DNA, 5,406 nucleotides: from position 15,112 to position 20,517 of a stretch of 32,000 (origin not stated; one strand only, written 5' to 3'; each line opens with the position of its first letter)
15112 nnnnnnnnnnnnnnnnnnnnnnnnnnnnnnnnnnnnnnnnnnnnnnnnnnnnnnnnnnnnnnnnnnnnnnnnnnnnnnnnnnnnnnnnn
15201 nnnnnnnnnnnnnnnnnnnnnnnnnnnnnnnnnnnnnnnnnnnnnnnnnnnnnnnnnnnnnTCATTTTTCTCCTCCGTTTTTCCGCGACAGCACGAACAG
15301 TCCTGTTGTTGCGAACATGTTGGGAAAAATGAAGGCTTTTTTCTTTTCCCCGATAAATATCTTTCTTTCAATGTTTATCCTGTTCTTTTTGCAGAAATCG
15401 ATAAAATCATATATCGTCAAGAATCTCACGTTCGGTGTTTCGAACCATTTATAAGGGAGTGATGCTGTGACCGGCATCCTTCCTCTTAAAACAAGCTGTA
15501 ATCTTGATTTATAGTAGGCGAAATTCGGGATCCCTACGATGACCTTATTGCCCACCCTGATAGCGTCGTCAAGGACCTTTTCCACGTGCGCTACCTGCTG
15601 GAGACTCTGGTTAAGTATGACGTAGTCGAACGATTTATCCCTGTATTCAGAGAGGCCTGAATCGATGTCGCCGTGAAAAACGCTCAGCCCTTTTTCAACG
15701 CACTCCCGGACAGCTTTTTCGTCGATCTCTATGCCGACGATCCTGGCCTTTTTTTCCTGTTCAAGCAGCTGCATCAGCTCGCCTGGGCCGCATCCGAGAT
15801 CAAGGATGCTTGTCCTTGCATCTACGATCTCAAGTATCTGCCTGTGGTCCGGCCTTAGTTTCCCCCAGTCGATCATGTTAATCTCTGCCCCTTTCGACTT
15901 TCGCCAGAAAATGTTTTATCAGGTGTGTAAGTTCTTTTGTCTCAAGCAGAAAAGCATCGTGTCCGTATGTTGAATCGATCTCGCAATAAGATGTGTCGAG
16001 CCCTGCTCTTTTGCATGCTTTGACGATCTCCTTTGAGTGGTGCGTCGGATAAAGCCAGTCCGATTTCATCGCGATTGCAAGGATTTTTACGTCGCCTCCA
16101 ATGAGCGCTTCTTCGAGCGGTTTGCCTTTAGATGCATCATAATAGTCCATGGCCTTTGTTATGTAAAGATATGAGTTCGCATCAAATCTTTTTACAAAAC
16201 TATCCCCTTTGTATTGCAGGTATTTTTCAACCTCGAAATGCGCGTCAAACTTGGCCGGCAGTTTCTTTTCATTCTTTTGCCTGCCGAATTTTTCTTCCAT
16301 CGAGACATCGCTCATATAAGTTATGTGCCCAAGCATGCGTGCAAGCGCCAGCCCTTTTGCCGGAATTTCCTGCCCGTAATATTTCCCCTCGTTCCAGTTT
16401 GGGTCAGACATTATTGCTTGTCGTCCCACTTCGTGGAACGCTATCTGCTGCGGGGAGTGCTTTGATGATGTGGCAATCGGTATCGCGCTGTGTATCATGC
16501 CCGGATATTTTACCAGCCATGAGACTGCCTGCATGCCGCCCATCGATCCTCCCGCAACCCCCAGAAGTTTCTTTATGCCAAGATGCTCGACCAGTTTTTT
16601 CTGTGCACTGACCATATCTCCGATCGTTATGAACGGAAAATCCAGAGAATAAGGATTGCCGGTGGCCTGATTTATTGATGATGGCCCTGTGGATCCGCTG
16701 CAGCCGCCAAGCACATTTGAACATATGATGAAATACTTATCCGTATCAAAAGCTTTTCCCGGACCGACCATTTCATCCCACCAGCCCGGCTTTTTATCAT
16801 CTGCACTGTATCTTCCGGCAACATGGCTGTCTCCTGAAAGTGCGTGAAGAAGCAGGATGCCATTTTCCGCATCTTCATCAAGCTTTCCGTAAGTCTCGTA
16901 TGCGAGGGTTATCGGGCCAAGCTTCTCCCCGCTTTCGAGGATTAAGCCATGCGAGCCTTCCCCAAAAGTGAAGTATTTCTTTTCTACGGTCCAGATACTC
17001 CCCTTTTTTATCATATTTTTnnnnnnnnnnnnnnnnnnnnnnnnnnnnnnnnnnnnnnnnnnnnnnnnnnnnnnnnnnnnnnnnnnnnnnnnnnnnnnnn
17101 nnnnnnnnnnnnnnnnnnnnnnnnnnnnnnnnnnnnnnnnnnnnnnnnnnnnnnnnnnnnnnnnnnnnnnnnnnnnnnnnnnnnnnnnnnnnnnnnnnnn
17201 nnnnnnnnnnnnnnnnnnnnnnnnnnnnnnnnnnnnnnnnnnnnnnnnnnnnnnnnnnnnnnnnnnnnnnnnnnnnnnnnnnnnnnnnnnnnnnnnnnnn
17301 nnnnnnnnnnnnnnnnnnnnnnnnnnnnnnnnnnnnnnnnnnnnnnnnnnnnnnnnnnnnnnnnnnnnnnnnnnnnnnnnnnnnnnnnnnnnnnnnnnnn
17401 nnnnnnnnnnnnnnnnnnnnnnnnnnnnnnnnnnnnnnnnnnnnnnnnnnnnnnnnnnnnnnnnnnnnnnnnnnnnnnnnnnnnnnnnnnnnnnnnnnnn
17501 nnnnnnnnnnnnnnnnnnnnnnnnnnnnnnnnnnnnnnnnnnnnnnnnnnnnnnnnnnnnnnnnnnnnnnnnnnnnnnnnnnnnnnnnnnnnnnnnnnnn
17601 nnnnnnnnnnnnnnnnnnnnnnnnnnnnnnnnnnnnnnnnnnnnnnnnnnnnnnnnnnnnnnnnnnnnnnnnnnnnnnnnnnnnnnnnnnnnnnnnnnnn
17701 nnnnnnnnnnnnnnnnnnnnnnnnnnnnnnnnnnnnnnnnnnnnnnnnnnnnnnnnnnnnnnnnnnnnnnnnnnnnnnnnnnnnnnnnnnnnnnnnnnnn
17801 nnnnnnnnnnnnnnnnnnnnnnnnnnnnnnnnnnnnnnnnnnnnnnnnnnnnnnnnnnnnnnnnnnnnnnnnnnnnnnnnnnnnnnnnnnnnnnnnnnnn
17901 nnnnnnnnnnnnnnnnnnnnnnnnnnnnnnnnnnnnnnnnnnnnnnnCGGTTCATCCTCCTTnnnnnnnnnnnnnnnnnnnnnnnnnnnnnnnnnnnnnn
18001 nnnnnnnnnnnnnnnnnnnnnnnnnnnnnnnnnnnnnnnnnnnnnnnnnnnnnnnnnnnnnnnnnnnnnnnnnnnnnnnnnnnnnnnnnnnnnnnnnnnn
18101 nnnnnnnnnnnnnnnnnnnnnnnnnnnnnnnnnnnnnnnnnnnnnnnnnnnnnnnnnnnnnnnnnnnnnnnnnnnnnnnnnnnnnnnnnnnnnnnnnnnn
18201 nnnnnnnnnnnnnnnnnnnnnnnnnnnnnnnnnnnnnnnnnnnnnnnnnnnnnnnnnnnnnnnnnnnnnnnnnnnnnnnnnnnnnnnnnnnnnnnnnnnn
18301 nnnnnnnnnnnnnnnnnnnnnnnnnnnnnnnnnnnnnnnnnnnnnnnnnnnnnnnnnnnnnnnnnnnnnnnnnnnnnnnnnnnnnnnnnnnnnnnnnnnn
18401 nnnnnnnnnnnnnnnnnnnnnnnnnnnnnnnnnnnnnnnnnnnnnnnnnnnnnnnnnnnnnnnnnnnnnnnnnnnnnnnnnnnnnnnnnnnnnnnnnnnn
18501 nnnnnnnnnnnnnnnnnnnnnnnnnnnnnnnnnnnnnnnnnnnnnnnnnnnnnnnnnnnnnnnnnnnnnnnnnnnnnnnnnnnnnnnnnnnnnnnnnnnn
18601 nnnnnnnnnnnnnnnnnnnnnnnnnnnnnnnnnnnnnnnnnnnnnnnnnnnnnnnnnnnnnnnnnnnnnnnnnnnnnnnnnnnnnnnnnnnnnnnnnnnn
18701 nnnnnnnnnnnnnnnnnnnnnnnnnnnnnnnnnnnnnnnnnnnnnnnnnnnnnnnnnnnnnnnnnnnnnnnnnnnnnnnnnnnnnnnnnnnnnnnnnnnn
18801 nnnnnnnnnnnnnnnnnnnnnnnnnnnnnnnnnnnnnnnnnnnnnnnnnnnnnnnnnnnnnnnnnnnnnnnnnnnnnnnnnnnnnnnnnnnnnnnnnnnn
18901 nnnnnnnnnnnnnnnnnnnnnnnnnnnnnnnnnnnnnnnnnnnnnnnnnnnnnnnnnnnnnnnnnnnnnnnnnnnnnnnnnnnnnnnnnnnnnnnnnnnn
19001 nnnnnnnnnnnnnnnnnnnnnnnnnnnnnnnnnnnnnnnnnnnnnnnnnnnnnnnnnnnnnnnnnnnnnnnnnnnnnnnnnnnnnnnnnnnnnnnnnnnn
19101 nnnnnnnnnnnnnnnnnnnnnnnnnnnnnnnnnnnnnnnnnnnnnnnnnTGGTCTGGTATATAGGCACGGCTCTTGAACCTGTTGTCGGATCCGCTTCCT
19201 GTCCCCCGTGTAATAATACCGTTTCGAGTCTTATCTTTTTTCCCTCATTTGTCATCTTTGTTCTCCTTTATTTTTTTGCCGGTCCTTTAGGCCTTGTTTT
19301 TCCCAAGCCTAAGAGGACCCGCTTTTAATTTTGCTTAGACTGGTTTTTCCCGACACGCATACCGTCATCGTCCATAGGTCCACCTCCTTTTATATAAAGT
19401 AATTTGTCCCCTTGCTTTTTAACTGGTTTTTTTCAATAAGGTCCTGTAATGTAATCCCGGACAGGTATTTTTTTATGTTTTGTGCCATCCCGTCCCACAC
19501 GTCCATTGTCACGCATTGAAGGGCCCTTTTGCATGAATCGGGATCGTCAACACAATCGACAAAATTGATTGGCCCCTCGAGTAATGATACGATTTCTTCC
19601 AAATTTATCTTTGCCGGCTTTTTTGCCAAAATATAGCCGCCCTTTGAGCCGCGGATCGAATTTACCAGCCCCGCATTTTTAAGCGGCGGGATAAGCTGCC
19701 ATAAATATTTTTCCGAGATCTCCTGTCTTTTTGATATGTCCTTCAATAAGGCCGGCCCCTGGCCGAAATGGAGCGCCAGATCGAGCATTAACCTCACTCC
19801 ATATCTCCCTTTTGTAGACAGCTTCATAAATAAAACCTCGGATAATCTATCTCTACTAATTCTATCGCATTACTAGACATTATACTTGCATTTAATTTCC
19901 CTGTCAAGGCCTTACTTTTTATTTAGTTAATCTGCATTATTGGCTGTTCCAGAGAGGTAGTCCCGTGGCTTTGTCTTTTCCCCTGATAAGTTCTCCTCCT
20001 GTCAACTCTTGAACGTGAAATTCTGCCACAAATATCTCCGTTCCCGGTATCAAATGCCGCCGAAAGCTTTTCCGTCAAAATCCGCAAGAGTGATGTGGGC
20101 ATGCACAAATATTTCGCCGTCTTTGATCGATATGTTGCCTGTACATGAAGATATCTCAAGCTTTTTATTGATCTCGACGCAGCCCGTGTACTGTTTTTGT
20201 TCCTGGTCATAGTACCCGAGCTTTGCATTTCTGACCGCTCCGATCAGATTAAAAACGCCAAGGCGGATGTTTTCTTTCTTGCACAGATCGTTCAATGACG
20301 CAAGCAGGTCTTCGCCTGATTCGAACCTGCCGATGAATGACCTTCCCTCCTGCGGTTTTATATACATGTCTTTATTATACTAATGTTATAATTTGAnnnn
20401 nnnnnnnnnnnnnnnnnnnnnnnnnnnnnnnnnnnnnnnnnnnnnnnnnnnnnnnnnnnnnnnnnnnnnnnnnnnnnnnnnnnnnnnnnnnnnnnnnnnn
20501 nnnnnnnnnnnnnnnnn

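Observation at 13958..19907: ThiS/ThiF sulfur-carrier pair wired into a metY-cysK-metX-metW operon: candidate protein-thiocarboxylate route to homocysteine/cysteine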

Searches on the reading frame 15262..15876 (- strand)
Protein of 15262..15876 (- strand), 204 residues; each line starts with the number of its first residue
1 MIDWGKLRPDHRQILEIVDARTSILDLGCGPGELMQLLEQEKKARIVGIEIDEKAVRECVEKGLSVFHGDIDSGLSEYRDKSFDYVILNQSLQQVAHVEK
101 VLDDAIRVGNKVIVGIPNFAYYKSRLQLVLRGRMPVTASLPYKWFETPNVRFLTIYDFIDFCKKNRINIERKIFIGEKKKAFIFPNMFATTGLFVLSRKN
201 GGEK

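Call 3: search_protein_families(library=pfam, proteins=[window:15262-15876:-], max_evalue=0.01)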
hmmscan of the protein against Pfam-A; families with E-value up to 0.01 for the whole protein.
window:15262-15876:- (204 aa): 11 families
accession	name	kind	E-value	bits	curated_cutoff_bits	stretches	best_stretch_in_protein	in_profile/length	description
PF07021.18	MetW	-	8.6e-66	221.7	21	1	8-196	1-193/193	Methionine biosynthesis protein MetW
PF13847.12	Methyltransf_31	-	1e-13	51.7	27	1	21-111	4-103/145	Methyltransferase domain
PF08241.18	Methyltransf_11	-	1.7e-12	48.2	21.2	1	25-108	1-86/95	Methyltransferase domain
PF13649.12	Methyltransf_25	-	1.1e-11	45.7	27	1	24-108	1-92/97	Methyltransferase domain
PF13489.12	Methyltransf_23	-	1.2e-08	35.3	27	1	14-106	16-105/164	Methyltransferase domain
PF08242.18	Methyltransf_12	-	2.5e-08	35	30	1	25-105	1-88/98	Methyltransferase domain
PF05175.20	MTS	-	7.4e-06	26.1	23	1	18-98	27-114/170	Methyltransferase small domain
PF01728.25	FtsJ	-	4.9e-05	23.8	24.1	1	17-75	18-79/181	FtsJ-like methyltransferase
PF13679.12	Methyltransf_32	-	0.0012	19.2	27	1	20-61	25-71/143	Methyltransferase domain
PF02254.24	TrkA_N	-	0.0025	18.5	23.8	1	33-72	12-50/116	TrkA-N domain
PF02390.23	Methyltransf_4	-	0.0047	16.8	24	1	22-62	3-44/173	Putative methyltransferase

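Call 4: search_protein_families(library=ncbifam, proteins=[window:15262-15876:-], max_evalue=0.01)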
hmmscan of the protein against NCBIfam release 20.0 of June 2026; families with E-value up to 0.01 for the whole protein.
window:15262-15876:- (204 aa): 30 families (the best 25 are shown)
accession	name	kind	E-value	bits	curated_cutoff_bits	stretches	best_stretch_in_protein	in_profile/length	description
TIGR02081.1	metW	equivalog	1.1e-68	230.6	189.5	1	8-196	1-193/194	methionine biosynthesis protein MetW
NF045667.1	MTase_DVU1556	equivalog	3.3e-11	43.1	155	1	19-108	21-110/213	DVU_1556 family methyltransferase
NF004452.0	PRK05785.1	equivalog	5.8e-09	35.8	207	1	14-140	45-172/228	hypothetical protein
NF011527.0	PRK14968.1-1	equivalog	4.2e-08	33.1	242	1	15-90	29-101/192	putative methyltransferase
NF043040.1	corrin_prot_MT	hypoth_equivalog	1.6e-06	27.8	180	1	4-87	24-115/216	corrinoid protein-associated methyltransferase CpaM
NF011530.0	PRK14968.1-4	equivalog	3.3e-06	26.6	243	1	15-101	34-118/202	putative methyltransferase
NF010703.0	PRK14103.1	equivalog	5.8e-06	25.9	320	1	21-115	30-125/256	trans-aconitate 2-methyltransferase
TIGR01934.1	MenG_MenH_UbiE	subfamily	1.3e-05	24.6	158.35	1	20-110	39-134/223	ubiquinone/menaquinone biosynthesis methyltransferase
TIGR02072.1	BioC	equivalog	1.6e-05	24.8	184.95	1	20-108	29-123/244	malonyl-ACP O-methyltransferase BioC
TIGR03587.1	Pse_Me-ase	hypoth_equivalog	3e-05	24.2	112.05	1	14-117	37-142/204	pseudaminic acid biosynthesis-associated methylase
NF002463.0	PRK01683.1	equivalog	3.1e-05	23.7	297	1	19-104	30-115/258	trans-aconitate 2-methyltransferase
TIGR00091.1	TIGR00091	equivalog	0.0002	20.8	112.65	1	8-62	6-59/194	tRNA (guanosine(46)-N7)-methyltransferase TrmB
NF040539.1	AST_met_ArsM_2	exception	0.00032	20.6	240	1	13-109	47-155/262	putative arsinothricin biosynthesis methyltransferase ArsM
TIGR04074.1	bacter_Hen1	equivalog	0.00054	18.6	340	1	15-58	278-321/462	3' terminal RNA ribose 2'-O-methyltransferase Hen1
NF001244.0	PRK00216.1-5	equivalog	0.00073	18.9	216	1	21-108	49-144/236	bifunctional demethylmenaquinone methyltransferase/2-methoxy-6-polyprenyl-1,4-benzoquinol methylase UbiE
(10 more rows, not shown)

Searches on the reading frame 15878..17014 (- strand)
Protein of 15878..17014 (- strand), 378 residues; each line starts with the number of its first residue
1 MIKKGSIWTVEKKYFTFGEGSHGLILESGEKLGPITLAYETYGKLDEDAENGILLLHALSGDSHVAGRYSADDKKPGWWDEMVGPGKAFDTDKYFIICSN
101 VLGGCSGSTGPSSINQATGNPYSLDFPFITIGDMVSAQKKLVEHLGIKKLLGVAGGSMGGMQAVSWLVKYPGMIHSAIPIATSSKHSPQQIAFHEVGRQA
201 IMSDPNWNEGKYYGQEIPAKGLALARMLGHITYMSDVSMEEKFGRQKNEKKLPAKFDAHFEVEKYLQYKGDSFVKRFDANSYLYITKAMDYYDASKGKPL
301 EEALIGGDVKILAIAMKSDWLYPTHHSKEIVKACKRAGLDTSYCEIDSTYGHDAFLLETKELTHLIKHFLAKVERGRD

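Call 3: search_protein_families(library=pfam, proteins=[window:15878-17014:-], max_evalue=0.01)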
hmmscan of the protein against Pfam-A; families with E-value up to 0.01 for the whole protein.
window:15878-17014:- (378 aa): 1 family
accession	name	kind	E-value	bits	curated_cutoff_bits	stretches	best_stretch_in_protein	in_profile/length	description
PF00561.26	Abhydrolase_1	-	7.1e-22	78.7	25.8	1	53-358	3-244/245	alpha/beta hydrolase fold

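Call 4: search_protein_families(library=ncbifam, proteins=[window:15878-17014:-], max_evalue=0.01)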
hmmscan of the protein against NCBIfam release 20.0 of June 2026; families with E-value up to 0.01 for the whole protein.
window:15878-17014:- (378 aa): 11 families
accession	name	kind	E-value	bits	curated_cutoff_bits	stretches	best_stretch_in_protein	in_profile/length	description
NF001209.0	PRK00175.1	equivalog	1.7e-153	511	331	1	21-375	20-377/381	homoserine O-acetyltransferase MetX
TIGR01392.2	MetX_acetyl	equivalog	1.8e-138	461.4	500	1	23-370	4-350/351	homoserine O-acetyltransferase MetX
NF047916.1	MetX_succinyl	exception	9e-134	446.1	560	1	10-373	5-369/370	homoserine O-succinyltransferase MetX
NF047917.1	MetX_acetyl_MTB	exception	1.6e-106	356.5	475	1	24-371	15-360/361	homoserine O-acetyltransferase MetX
NF005262.1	PRK06765.1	equivalog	1.7e-88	297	450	1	23-371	11-366/366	E22 family MetX-like putative esterase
NF005757.0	PRK07581.1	subfamily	1.9e-46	158.5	332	1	23-370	14-333/339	hypothetical protein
NF047915.1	homoser_Ac_Staph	exception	2.5e-37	128.9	500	1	26-372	15-315/320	homoserine O-acetyltransferase MetX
NF006449.0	PRK08775.1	equivalog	2.3e-33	115.5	296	1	34-373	46-340/344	homoserine O-succinyltransferase MetX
NF005071.0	PRK06489.1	equivalog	4.5e-32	111.5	305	1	26-336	42-323/362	hypothetical protein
NF051488.1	bifunc_PcaDC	exception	2.8e-05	23.4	390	1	129-189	59-118/375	bifunctional 3-oxoadipate enol-lactonase/4-carboxymuconolactone decarboxylase PcaDC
TIGR02427.1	protocat_pcaD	equivalog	0.0023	17.4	255.85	0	129-186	60-116/251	3-oxoadipate enol-lactonase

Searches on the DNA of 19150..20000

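Call 44: search_rna_families(source=window, start=19150, end=20000, threshold=evalue, max_evalue=1)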
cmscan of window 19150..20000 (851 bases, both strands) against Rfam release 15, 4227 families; matches with E-value up to 1: 0.
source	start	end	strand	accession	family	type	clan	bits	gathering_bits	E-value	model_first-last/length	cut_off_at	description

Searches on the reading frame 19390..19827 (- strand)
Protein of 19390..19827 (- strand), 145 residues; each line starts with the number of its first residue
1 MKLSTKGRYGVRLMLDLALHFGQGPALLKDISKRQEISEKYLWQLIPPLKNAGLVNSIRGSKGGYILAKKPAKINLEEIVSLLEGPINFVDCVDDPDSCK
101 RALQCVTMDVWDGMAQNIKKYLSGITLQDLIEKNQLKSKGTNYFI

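Call 3: search_protein_families(library=pfam, proteins=[window:19390-19827:-], max_evalue=0.01)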
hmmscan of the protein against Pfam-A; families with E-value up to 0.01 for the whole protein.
window:19390-19827:- (145 aa): 1 family
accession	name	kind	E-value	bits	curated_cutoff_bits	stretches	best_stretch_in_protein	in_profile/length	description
PF02082.26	Rrf2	-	3.1e-39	134.6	30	1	3-132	1-131/132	Iron-dependent Transcriptional regulator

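Call 4: search_protein_families(library=ncbifam, proteins=[window:19390-19827:-], max_evalue=0.01)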
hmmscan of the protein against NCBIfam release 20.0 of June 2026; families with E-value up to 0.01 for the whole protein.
window:19390-19827:- (145 aa): 9 families
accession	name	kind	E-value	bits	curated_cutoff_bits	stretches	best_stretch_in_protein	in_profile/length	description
NF047409.1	Cys_reg_CymR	equivalog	1.5e-42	145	195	1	1-140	1-133/139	cysteine metabolism transcriptional regulator CymR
TIGR00738.1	rrf2_super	superfamily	3.9e-40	136.8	73.3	1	1-131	1-131/132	Rrf2 family transcriptional regulator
TIGR02010.1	IscR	equivalog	2.9e-39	134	207.55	1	1-135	1-134/135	Fe-S cluster assembly transcriptional regulator IscR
NF008110.0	PRK10857.1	equivalog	2.7e-30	105.3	275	1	1-135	1-134/164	Fe-S cluster assembly transcriptional regulator IscR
TIGR02944.1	suf_reg_Xantho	equivalog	9.5e-18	64.8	110.65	1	29-130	29-130/130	SUF system Fe-S cluster assembly regulator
NF008886.0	PRK11920.1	equivalog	2e-14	53.6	193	1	1-133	1-133/153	iron-responsive transcriptional regulator RirA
NF008240.0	PRK11014.1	equivalog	1.9e-12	47.4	182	1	2-135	2-132/141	nitric oxide-sensing transcriptional repressor NsrR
NF041852.1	trans_reg_HypR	equivalog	0.00068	19.6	180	1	43-133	40-135/139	redox-sensitive transcriptional regulator HypR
TIGR00122.1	birA_repr_reg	equivalog_domain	0.0056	16.6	70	1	29-79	17-65/69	biotin operon repressor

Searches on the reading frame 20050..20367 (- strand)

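Call 3: search_protein_families(library=pfam, proteins=[window:20050-20367:-], max_evalue=0.01)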
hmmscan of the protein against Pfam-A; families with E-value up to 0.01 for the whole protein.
window:20050-20367:- (105 aa): 1 family
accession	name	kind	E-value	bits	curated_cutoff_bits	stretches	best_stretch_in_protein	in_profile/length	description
PF03479.20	PCC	-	5.7e-27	94.8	25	1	9-104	1-96/117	Plants and Prokaryotes Conserved (PCC) domain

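Call 4: search_protein_families(library=ncbifam, proteins=[window:20050-20367:-], max_evalue=0.01)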
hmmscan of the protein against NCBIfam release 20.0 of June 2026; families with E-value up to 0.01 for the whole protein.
window:20050-20367:- (105 aa): 0 families
